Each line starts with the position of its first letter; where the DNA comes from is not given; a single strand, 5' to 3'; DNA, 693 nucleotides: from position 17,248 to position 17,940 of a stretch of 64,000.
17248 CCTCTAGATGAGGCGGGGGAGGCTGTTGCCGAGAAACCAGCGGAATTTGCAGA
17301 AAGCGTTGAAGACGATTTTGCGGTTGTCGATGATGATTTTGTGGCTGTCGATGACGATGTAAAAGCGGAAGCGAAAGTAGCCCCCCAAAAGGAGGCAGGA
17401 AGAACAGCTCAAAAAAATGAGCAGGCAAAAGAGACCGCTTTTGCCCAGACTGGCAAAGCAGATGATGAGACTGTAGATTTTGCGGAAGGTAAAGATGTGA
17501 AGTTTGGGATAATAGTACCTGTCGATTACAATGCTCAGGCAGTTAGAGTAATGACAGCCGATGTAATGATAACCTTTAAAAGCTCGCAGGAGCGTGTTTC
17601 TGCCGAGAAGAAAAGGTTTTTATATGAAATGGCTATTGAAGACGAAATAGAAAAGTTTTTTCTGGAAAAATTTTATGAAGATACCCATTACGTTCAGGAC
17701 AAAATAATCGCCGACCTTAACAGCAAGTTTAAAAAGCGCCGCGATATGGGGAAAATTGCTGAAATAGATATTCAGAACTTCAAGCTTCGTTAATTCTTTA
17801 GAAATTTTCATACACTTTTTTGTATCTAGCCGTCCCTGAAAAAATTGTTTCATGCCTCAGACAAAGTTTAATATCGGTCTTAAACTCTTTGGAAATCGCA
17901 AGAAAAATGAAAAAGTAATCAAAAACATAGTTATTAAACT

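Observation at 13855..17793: Giant hyper-acidic AgmX/MJ0042 zinc-ribbon scaffold protein with eight perfect 27-aa repeats and 14 or more copies of a D-[ILV]-[DE]-A-[LI]-[FL] peptide motif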

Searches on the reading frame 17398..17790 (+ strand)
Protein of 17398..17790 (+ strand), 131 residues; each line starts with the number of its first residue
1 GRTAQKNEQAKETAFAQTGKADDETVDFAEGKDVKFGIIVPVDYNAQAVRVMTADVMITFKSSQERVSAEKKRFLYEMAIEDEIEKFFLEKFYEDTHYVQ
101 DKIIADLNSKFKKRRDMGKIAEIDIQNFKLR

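Call 8: search_protein_families(library=pfam, proteins=[window:17467-17790:+], max_evalue=10)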
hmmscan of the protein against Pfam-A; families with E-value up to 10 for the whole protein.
seq(108 aa): 2 families
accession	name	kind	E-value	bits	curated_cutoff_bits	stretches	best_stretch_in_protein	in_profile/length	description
PF16478.10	DUF5055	-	0.042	14.5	25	1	47-100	27-84/105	Domain of unknown function (DUF5055)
PF08722.17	Tn7_TnsA-like_N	-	0.071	14.1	26.5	1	21-77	18-74/85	TnsA-like endonuclease N terminal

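Call 9: search_protein_families(library=ncbifam, proteins=[window:17467-17790:+], max_evalue=10)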
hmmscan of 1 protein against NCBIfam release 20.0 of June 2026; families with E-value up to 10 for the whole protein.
seq(108 aa): 0 families

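Call 15: find_related_loci(query=window:17398-17790:+, collection=genome_contigs, flank=10000)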
Query window:17398-17790:+ (131 aa) in genome_contigs; peptide patterns used: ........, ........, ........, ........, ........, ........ (x = any residue, [..] = any of these).
112 stretches matched a pattern; 1 encode a relative of the query (tblastn E <= 1e-3); 1 distinct loci.
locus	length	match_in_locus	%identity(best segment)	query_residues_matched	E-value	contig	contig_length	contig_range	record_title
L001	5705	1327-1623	62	33-131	6e-41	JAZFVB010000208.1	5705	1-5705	MAG: Nitrospinota bacterium isolate BS2bin.9 BS2bin.9_208, whole genome shotgun sequence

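Call 22: search_protein_representatives(protein=window:17398-17790:+)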
Query: 131 residues. Proteins with E-value up to 0.001 (for the whole library): 45; up to 1e-10: 10; up to 1e-30: 6. The best 45 are listed.
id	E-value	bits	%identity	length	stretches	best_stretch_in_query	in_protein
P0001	1.2e-74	264.1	100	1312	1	1-131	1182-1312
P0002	4.4e-38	146.3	68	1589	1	28-131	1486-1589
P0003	3.0e-32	127.5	61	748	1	29-130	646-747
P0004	1.3e-31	125.4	59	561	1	29-131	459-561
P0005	6.8e-31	123.1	57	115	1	31-131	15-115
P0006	7.5e-31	123.0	57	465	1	28-131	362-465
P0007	3.3e-30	120.9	57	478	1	28-129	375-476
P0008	5.3e-20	88.0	43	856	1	28-129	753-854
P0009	2.8e-12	63.1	31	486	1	16-125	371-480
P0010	3.7e-11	59.5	32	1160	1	29-130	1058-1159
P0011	2.1e-10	57.1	57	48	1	85-131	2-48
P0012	4.5e-10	56.0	33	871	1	30-129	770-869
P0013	4.7e-10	55.9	37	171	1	8-119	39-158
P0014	5.9e-10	55.6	32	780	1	10-128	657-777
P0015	7.1e-10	55.4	35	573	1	21-125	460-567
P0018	7.3e-09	52.1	34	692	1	29-114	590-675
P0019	9.0e-09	51.8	29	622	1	34-130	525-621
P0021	4.3e-08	49.6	30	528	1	25-129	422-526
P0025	1.6e-06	44.6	31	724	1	33-130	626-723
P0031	1.2e-05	41.7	28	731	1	15-112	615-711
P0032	1.7e-05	41.2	27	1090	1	6-128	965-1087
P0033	2.9e-05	40.5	27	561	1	33-130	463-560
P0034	3.4e-05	40.3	30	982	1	32-129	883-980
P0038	6.2e-05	39.4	26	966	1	33-128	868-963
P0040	1.9e-04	37.8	26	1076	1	8-121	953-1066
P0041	2.3e-04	37.6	30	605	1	24-126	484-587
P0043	2.6e-04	37.5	30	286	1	29-129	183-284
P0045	9.1e-04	35.7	25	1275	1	9-128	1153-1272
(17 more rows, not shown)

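Call 30: search_solved_structures(query=A1, max_evalue=10, show_alignments=2)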
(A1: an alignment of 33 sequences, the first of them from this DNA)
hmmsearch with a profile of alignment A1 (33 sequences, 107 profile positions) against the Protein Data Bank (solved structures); distinct sequences matched with E-value up to 10: 8.
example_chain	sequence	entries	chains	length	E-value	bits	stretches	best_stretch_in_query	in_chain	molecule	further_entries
3k7c_A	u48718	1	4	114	0.069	16.2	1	70-106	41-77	Putative NTF2-like transpeptidase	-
7sgn_A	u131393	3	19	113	0.16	15.1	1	23-107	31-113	Flagellar protein FliL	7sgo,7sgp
9hmf_O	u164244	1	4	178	0.3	14.2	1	26-106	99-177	Flagellar protein FliL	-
1q6a_A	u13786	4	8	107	0.45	13.6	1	42-93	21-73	Circadian clock protein KaiA homolog | circadian clock protein KaiA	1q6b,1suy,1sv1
1v2z_A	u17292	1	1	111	0.48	13.5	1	42-93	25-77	circadian clock protein KaiA homolog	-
3do9_A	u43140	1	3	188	0.84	12.8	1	29-92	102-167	UPF0302 protein BA_1542/GBAA1542/BAS1430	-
6spc_c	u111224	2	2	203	2.1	11.4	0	65-90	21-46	30S ribosomal protein S3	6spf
6spe_c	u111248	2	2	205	2.2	11.4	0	65-90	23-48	30S ribosomal protein S3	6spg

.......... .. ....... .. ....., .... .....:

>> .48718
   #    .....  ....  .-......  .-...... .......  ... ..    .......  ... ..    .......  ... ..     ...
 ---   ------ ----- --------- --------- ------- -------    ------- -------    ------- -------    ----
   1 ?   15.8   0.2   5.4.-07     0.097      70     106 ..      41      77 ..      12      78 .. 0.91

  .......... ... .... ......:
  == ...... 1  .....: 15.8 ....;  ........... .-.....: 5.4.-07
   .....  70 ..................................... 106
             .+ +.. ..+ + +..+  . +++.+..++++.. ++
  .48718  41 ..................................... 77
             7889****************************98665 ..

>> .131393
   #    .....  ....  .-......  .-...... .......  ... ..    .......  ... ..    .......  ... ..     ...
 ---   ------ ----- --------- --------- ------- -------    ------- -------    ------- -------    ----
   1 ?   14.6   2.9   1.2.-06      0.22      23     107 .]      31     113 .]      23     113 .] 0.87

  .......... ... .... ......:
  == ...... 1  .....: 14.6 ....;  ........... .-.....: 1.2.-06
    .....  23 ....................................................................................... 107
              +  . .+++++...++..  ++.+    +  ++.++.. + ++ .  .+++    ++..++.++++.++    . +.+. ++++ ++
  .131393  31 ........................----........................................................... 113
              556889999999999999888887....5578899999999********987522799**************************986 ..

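Call 31: search_protein_families(library=pfam, alignment_id=A1, max_evalue=10)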
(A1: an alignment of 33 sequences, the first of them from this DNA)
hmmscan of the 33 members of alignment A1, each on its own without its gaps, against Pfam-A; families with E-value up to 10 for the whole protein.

A. member 1, seq(107 aa): 2 families
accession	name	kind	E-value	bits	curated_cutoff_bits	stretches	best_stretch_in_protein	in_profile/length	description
PF16478.10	DUF5055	-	0.042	14.5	25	1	46-99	27-84/105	Domain of unknown function (DUF5055)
PF08722.17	Tn7_TnsA-like_N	-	0.073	14.1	26.5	1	21-76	19-74/85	TnsA-like endonuclease N terminal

B. families by the number of members that match (of 33 scanned): 23 families
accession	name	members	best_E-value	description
PF03748.19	FliL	13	9e-08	Flagellar basal body-associated protein FliL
PF16478.10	DUF5055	3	0.022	Domain of unknown function (DUF5055)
PF18908.5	DUF5663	2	0.011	Protein of unknown function (DUF5663)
PF21535.2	HVO_2248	2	0.021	Uncharacterized motility-related protein HVO_2248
PF01145.31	Band_7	1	0.0038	SPFH domain / Band 7 family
PF10340.15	Say1_Mug180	1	0.0048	Steryl acetyl hydrolase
PF09687.15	PRESAN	1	0.019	Plasmodium RESA N-terminal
PF16924.11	DpaA_N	1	0.025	Dipicolinate synthase subunit A N-terminal domain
PF15283.12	DUF4595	1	0.025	Domain of unknown function (DUF4595) with porin-like fold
PF05046.19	Img2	1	0.03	Mitochondrial large subunit ribosomal protein (Img2)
PF01992.21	vATP-synt_AC39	1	0.033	ATP synthase (C/AC39) subunit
PF17387.8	Glyco_hydro_59M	1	0.034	Glycosyl hydrolase family 59 central domain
PF17642.6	TssD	1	0.041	Hemolysin coregulated protein Hcp (TssD)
PF24021.1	ACT_phage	1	0.063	Phage ACT-like domain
PF08722.17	Tn7_TnsA-like_N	1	0.073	TnsA-like endonuclease N terminal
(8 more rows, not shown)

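Call 36: predict_structure(alignment_id=A1)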
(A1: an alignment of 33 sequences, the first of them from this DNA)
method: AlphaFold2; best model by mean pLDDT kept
length: 107 residues; sequences in the alignment: 33
mean_pLDDT: 85.0   pTM: 0.75
mean pLDDT of the five models: 85.0, 84.9, 83.2, 83.1, 82.5
residues with pLDDT >= 90: 60; 70-90: 31; 50-70: 13; < 50: 3
segments of 3 or more residues with pLDDT < 50: 1-3
pLDDT, mean of each block of 10 residues (from residue 1): 65 86 79 93 92 93 76 83 92 90 89
secondary structure, 60 per line:
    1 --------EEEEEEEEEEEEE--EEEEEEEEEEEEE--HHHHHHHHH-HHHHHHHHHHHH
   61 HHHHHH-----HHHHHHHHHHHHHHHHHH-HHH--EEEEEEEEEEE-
elements in order: E9-21 E24-36 H39-47 H49-66 H72-89 E96-106

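Call 38: find_encoding_contigs(protein=P0001, flank=10000, max_places=4)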
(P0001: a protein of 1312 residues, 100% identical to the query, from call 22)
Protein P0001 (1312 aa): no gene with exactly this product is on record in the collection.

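Call 39: fold_search(model_id=the predicted structure, library=pdb)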
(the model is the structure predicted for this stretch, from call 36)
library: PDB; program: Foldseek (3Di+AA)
matches with E <= 10: 379; with E <= 0.001: 0
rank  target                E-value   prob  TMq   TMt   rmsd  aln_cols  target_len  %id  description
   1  7sgn_A                2.6e-03  1.00  0.58  0.60   3.8       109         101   18  Crystal structure of periplasmic domain of Helicobacter pylori FliL (residues 81 to 183) (crystal form A) (released 2022-03-23)
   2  7sgn_G                3.3e-03  1.00  0.57  0.59   3.9       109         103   18  Crystal structure of periplasmic domain of Helicobacter pylori FliL (residues 81 to 183) (crystal form A) (released 2022-03-23)
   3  7sgn_I                4.8e-03  1.00  0.63  0.65   3.8       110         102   14  Crystal structure of periplasmic domain of Helicobacter pylori FliL (residues 81 to 183) (crystal form A) (released 2022-03-23)
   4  9hmf_O                5.5e-03  1.00  0.57  0.61   3.7       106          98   14  Periplasmic scaffold of the Campylobacter jejuni flagellar motor (alpha carbon trace) (released 2024-12-25)
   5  7sgn_C                5.8e-03  1.00  0.56  0.56   3.9       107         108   18  Crystal structure of periplasmic domain of Helicobacter pylori FliL (residues 81 to 183) (crystal form A) (released 2022-03-23)
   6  4fvf_A                8.0e-03  1.00  0.60  0.57   6.7       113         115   11  SPFH domain of mouse stomatin (Crystal form 1) (released 2012-08-15)
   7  7sgn_E                9.6e-03  1.00  0.57  0.60   3.9       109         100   18  Crystal structure of periplasmic domain of Helicobacter pylori FliL (residues 81 to 183) (crystal form A) (released 2022-03-23)
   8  6ahp_A                1.0e-02  1.00  0.62  0.61   4.3       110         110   12  Structure of the 58-167 fragment of FliL (released 2019-03-06)
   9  6ahq_N                1.4e-02  1.00  0.63  0.63   4.1       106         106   10  Structure of the 40-167 fragment of FliL (released 2019-03-06)
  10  4fvj_B                1.4e-02  1.00  0.65  0.61   5.9       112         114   12  SPFH domain of the mouse stomatin (Crystal form 2) (released 2012-08-15)
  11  7sgn_K                1.5e-02  1.00  0.55  0.59   3.8       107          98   19  Crystal structure of periplasmic domain of Helicobacter pylori FliL (residues 81 to 183) (crystal form A) (released 2022-03-23)
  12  6ahq_A                1.8e-02  1.00  0.63  0.62   4.2       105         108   10  Structure of the 40-167 fragment of FliL (released 2019-03-06)
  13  4fvj_A                2.5e-02  0.99  0.58  0.55   4.5       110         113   11  SPFH domain of the mouse stomatin (Crystal form 2) (released 2012-08-15)
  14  4fvj_E                2.6e-02  0.99  0.64  0.61   6.0       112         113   12  SPFH domain of the mouse stomatin (Crystal form 2) (released 2012-08-15)
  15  6ahq_C                3.2e-02  1.00  0.63  0.63   4.2       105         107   10  Structure of the 40-167 fragment of FliL (released 2019-03-06)
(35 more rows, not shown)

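Call 40: find_encoding_contigs(protein=P0002, flank=10000, max_places=3)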
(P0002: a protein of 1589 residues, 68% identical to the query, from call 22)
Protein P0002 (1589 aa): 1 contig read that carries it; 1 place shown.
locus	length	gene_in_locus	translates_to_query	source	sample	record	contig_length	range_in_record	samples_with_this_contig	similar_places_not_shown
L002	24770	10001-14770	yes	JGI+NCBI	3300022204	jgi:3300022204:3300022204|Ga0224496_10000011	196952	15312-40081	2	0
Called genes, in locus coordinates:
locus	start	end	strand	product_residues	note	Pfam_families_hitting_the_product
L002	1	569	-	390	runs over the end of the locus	PF01820:Dala_Dala_lig_N, PF02786:CPSase_L_D2, PF02222:ATP-grasp (faint), PF07478:Dala_Dala_lig_C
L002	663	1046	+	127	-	PF01042:Ribonuc_L-PSP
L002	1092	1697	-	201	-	PF01936:NYN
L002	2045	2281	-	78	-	-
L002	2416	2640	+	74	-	-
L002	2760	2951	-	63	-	PF28476:GlgP_C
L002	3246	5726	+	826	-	-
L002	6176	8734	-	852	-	PF11897:DUF3417, PF00343:Phosphorylase, PF28476:GlgP_C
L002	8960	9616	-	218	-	PF01464:SLT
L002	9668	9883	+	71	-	-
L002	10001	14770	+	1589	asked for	PF13717:Zn_ribbon_4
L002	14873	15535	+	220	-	PF00072:Response_reg, PF00512:HisKA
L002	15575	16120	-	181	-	-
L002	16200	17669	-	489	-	PF01425:Amidase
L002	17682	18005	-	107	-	PF02686:GatC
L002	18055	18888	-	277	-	PF03705:CheR_N (weak), PF01739:CheR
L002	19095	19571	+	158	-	PF03449:GreA_GreB_N, PF01272:GreA_GreB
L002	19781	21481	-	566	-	PF02463:SMC_N, PF13476:AAA_23, PF13304:AAA_21 (faint)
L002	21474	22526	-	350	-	PF00990:GGDEF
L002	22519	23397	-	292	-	PF01513:NAD_kinase, PF20143:NAD_kinase_C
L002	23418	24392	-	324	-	PF01636:APH, PF02958:EcKL (weak)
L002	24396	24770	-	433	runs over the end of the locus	PF04413:Glycos_transf_N, PF00534:Glycos_transf_1 (weak)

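Call 41: find_encoding_contigs(protein=P0003, flank=10000, max_places=2)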
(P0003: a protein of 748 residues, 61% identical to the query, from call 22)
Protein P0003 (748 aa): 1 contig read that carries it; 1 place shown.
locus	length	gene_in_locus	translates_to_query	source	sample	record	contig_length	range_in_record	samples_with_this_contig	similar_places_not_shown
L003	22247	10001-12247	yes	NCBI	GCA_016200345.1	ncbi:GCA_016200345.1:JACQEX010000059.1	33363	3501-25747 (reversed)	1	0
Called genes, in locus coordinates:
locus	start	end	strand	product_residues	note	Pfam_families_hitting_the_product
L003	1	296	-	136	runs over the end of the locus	-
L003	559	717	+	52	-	PF07505:DUF5131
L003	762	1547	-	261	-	PF00398:RrnaAD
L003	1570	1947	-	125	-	PF01052:FliMN_C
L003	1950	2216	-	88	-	PF08899:DUF1844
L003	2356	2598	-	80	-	PF01192:RNA_pol_Rpb6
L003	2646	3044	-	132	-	PF01258:zf-dskA_traR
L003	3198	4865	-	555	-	PF25323:6TM_PilS, PF08448:PAS_4 (faint), PF13426:PAS_9 (weak), PF00512:HisKA, PF02518:HATPase_c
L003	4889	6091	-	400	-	PF28597:T2SSF_N (faint), PF00482:T2SSF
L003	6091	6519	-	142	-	PF00027:cNMP_binding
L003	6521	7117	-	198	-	PF13717:Zn_ribbon_4 (weak), PF24441:DUF7560 (faint)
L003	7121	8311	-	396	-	PF00437:T2SSE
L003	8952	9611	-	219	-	PF01464:SLT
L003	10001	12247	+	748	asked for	PF13717:Zn_ribbon_4, PF13719:Zn_ribbon_5 (weak)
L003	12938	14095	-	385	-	PF01969:Ni_insertion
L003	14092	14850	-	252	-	PF00731:AIRC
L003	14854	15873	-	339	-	PF01210:NAD_Gly3P_dh_N, PF03807:F420_oxidored (faint), PF07479:NAD_Gly3P_dh_C, PF20618:GPD_NAD_C_bact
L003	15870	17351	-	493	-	PF04715:, PF00425:Chorismate_bind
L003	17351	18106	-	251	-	PF01416:PseudoU_synth_1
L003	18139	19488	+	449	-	PF04185:Phosphoesterase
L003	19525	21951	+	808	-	PF13567:DUF4131, PF03772:Competence, PF00753:Lactamase_B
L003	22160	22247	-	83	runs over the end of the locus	-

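Call 42: find_encoding_contigs(protein=P0012, flank=10000, max_places=2)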
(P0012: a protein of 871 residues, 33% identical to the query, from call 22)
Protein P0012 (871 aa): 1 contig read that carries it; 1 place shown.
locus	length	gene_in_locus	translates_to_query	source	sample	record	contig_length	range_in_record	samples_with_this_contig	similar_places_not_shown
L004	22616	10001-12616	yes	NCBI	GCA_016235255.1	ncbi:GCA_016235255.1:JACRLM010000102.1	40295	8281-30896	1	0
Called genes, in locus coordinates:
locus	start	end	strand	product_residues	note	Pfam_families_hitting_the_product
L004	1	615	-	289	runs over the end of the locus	PF02629:CoA_binding, PF13380:CoA_binding_2 (weak), PF13607:Succ_CoA_lig, PF00549:Ligase_CoA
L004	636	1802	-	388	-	PF01071:GARS_A (weak), PF02786:CPSase_L_D2 (weak), PF08442:ATP-grasp_2, PF13549:ATP-grasp_5, PF24948:Citrate_synth_N, PF00549:Ligase_CoA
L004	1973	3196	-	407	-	PF02646:RmuC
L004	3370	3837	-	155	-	PF13380:CoA_binding_2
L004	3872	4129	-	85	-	PF13490:zf-HC2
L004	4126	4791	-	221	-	PF07638:Sigma70_ECF (weak), PF04542:Sigma70_r2, PF08281:Sigma70_r4_2, PF04545:Sigma70_r4 (weak)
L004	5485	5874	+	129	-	-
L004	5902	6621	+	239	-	PF01135:PCMT, PF00398:RrnaAD (weak), PF13847:Methyltransf_31 (weak), PF08241:Methyltransf_11 (weak), PF13649:Methyltransf_25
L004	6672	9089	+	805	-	PF03065:Glyco_hydro_57, PF12055:DUF3536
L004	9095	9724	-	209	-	PF01464:SLT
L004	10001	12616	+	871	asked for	PF13717:Zn_ribbon_4, PF13719:Zn_ribbon_5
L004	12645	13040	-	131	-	PF00903:Glyoxalase, PF22677:Ble-like_N (weak)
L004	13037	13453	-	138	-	PF10604:Polyketide_cyc2 (weak), PF08327:AHSA1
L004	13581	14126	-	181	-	PF01227:GTP_cyclohydroI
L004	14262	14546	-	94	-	PF00216:Bac_DNA_binding, PF18291:HU-HIG (weak)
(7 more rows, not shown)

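Call 43: find_encoding_contigs(protein=P0038, flank=10000, max_places=2)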
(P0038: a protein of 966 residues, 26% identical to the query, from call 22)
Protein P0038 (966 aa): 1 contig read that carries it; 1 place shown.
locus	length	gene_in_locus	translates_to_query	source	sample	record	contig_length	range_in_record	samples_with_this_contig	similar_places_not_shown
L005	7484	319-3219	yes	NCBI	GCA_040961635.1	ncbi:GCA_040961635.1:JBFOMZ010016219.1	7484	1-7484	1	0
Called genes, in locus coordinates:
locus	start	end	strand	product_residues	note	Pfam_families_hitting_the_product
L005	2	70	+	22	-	?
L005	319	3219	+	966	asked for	PF13717:Zn_ribbon_4, PF13719:Zn_ribbon_5 (weak)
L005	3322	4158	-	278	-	PF23310:TPR_27 (faint), PF08238:Sel1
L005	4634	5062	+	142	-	PF02381:MraZ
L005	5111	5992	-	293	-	PF01479:S4 (weak), PF01728:FtsJ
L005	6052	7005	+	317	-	PF01040:UbiA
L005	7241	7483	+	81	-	?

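Call 44: list_cluster_members(proteins=[P0002, P0003, P0004, P0008, P0010, P0012, P0014, P0018, P0019, P0021])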
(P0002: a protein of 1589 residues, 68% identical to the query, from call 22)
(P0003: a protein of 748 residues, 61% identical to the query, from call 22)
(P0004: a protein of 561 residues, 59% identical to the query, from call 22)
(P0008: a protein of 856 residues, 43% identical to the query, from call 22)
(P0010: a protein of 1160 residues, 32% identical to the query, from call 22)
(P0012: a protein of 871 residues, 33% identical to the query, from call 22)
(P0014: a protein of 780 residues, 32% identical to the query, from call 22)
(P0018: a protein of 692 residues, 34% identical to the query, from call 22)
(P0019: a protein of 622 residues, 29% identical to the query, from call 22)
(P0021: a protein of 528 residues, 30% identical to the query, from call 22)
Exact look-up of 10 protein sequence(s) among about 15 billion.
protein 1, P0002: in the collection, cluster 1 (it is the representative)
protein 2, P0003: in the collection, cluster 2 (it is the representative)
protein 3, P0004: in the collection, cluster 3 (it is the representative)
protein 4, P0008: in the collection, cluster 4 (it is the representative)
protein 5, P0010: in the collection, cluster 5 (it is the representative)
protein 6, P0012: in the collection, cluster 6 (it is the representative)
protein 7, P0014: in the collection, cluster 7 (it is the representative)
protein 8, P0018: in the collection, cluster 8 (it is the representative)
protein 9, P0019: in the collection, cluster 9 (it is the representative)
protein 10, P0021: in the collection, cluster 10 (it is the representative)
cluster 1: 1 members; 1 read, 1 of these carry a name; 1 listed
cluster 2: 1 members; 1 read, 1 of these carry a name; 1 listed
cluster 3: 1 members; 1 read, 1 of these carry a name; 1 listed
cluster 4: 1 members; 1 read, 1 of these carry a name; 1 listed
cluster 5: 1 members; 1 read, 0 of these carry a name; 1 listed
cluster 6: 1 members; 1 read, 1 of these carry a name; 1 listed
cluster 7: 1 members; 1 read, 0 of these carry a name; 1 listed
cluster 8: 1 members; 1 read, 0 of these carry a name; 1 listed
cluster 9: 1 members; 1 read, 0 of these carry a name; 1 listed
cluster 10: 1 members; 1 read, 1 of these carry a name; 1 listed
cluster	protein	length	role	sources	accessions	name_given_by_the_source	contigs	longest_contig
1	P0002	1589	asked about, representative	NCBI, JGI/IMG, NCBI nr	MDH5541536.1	MAG: zinc-ribbon domain-containing protein [Nitrospinota bacterium] | zinc-ribbon domain-containing protein [Nitrospinota bacterium]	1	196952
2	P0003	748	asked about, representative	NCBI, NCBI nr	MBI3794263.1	MAG: zinc-ribbon domain-containing protein [Nitrospinae bacterium] | zinc-ribbon domain-containing protein [Nitrospinota bacterium]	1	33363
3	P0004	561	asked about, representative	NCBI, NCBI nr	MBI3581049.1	MAG: zinc-ribbon domain-containing protein [Nitrospinae bacterium] | zinc-ribbon domain-containing protein [Nitrospinota bacterium]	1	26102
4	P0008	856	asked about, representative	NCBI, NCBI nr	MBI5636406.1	MAG: zinc-ribbon domain-containing protein [Nitrospinae bacterium] | zinc-ribbon domain-containing protein [Nitrospinota bacterium]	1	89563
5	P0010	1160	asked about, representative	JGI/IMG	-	-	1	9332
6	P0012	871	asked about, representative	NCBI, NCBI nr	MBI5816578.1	MAG: zinc-ribbon domain-containing protein [Nitrospinae bacterium] | zinc-ribbon domain-containing protein [Nitrospinota bacterium]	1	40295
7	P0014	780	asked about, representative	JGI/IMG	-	-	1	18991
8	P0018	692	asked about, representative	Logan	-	-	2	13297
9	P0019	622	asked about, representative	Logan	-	-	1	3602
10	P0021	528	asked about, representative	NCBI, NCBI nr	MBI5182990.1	MAG: zinc-ribbon domain-containing protein [Nitrospinae bacterium] | zinc-ribbon domain-containing protein [Nitrospinota bacterium]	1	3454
